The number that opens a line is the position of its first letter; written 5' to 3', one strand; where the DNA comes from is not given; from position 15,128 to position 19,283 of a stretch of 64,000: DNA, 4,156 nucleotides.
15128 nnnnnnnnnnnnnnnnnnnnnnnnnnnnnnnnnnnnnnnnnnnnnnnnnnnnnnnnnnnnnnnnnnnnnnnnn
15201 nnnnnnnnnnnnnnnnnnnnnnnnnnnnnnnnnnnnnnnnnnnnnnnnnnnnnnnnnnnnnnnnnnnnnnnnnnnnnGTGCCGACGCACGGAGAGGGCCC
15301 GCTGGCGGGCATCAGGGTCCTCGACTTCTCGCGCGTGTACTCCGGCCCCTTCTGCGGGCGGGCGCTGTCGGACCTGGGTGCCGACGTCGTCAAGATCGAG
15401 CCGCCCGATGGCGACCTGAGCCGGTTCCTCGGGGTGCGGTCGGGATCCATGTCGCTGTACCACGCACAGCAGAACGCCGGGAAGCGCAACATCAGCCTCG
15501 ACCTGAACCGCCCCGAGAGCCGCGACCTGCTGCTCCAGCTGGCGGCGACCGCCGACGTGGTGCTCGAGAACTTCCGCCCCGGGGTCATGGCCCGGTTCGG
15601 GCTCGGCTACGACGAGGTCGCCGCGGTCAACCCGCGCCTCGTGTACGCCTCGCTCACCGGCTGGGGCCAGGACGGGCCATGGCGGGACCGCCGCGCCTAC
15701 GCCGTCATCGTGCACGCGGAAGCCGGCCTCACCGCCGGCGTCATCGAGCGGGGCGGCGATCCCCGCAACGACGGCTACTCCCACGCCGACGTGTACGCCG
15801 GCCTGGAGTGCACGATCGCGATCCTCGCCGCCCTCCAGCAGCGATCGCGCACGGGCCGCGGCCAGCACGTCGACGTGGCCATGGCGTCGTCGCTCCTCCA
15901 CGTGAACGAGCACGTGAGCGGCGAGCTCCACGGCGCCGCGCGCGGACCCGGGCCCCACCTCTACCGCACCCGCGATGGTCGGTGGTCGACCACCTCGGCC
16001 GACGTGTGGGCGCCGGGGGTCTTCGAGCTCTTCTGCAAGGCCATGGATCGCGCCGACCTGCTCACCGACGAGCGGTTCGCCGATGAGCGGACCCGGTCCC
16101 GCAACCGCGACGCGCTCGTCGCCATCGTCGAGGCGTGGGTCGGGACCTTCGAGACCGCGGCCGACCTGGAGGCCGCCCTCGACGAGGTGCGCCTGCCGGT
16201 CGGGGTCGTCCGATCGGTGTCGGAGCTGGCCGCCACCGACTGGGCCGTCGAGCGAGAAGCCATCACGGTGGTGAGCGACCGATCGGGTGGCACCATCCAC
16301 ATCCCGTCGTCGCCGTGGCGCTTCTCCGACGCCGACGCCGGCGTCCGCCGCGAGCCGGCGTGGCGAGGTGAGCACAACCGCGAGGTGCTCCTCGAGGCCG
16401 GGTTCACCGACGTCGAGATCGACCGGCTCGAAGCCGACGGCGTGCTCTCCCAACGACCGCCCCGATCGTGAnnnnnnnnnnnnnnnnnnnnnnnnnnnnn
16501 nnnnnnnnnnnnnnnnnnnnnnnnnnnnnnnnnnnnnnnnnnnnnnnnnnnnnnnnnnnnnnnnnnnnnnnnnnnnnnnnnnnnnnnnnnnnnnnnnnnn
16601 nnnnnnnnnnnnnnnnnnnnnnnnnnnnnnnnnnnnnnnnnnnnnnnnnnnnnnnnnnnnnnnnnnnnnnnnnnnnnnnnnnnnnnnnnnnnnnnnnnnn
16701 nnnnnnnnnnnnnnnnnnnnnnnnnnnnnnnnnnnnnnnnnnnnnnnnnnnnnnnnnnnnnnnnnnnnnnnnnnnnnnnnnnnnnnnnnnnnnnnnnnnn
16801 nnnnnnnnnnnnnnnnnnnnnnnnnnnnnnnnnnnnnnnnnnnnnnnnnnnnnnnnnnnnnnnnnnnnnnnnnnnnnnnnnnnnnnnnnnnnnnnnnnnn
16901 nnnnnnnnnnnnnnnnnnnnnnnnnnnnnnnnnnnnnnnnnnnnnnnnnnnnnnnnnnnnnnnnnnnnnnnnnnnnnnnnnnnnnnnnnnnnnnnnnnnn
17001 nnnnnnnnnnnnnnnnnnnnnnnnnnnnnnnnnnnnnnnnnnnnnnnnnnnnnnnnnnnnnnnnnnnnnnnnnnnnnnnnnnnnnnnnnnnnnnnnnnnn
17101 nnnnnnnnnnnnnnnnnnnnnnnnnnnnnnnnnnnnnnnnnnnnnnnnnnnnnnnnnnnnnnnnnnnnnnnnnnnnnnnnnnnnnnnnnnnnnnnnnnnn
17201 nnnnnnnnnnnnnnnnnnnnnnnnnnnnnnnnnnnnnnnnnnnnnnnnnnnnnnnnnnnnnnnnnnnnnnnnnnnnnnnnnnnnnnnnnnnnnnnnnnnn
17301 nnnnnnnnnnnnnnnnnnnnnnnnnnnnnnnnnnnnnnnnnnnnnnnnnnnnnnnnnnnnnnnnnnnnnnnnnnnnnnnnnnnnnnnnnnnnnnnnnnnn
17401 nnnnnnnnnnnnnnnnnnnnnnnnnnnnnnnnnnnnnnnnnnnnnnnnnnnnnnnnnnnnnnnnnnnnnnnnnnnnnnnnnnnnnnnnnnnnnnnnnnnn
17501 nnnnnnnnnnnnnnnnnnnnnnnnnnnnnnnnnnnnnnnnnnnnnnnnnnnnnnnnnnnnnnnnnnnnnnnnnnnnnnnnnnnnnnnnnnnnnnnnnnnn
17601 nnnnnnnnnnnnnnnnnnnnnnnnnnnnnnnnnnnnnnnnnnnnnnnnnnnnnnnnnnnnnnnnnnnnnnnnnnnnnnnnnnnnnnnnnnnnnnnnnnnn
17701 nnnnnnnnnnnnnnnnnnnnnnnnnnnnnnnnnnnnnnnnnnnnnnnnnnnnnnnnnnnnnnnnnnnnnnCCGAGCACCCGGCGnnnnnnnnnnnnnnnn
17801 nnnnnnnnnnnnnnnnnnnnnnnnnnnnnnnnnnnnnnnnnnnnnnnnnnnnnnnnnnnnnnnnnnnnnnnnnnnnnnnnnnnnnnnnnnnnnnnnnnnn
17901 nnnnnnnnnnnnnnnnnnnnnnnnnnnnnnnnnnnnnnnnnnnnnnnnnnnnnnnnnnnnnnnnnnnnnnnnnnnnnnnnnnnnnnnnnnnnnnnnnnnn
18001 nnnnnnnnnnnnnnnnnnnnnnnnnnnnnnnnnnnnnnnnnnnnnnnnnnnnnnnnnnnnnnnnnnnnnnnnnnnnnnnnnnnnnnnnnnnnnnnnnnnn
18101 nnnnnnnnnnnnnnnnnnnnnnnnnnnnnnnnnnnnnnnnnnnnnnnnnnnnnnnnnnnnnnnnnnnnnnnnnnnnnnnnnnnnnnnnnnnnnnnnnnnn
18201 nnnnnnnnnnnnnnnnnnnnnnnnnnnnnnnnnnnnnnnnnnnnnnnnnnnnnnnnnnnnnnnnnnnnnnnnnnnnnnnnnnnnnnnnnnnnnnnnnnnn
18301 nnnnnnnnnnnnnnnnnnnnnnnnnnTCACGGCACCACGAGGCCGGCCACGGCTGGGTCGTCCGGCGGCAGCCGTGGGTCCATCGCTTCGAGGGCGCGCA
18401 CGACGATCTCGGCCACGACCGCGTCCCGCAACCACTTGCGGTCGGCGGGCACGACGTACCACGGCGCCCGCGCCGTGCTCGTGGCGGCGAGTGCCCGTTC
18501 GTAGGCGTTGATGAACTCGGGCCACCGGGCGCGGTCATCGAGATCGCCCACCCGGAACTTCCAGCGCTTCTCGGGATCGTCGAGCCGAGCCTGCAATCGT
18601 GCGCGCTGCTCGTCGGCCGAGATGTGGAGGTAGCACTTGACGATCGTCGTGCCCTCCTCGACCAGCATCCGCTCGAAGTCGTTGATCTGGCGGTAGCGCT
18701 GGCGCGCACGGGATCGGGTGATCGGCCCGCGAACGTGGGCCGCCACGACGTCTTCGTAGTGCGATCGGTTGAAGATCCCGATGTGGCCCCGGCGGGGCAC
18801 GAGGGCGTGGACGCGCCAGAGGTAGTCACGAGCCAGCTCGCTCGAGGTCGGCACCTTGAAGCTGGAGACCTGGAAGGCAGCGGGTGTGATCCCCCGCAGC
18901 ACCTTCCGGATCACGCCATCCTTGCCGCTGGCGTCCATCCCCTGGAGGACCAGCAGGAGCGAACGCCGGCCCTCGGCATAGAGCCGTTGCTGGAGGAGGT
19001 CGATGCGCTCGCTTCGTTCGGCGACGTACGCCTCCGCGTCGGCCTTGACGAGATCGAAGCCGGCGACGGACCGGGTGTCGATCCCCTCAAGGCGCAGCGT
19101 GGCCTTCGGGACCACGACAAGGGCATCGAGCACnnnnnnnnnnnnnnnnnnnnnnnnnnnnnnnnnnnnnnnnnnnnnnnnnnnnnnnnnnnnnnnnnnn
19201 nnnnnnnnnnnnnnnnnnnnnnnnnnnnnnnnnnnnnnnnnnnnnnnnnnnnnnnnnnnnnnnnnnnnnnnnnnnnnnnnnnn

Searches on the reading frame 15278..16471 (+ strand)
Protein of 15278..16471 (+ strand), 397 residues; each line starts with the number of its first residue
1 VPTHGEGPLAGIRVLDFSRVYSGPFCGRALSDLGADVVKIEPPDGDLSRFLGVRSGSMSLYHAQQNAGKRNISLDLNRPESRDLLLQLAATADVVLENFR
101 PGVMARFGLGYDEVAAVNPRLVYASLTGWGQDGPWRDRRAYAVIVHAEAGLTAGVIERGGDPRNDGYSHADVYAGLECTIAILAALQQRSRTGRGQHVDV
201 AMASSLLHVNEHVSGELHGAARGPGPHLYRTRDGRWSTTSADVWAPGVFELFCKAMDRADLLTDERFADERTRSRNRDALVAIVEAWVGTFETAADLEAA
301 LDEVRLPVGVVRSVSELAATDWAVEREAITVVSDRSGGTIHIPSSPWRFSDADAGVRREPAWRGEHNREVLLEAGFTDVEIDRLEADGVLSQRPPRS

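Call 42: search_protein_families(library=pfam, proteins=[window:15278-16471:+], max_evalue=0.001)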
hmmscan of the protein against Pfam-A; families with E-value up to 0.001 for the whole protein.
window:15278-16471:+ (397 aa): 1 family
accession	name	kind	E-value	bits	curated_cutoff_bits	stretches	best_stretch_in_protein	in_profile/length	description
PF02515.22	CoA_transf_3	-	2.4e-96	323.5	23.3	1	9-367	1-366/366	CoA-transferase family III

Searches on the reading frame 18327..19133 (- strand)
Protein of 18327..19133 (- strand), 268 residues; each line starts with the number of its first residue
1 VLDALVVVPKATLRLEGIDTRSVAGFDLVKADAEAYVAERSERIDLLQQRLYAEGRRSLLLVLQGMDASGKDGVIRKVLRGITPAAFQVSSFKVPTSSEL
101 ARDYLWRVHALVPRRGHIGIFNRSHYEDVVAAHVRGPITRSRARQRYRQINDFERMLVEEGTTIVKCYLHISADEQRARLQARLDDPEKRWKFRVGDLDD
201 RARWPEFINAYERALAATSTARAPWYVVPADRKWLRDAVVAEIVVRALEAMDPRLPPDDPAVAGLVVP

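Call 42: search_protein_families(library=pfam, proteins=[window:18327-19133:-], max_evalue=0.001)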
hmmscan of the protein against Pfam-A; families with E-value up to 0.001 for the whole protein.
window:18327-19133:- (268 aa): 1 family
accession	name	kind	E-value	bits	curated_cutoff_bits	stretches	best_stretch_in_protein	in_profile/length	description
PF03976.20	PPK2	-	5.1e-69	232.8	22.3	1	30-254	4-227/229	Polyphosphate kinase 2 (PPK2)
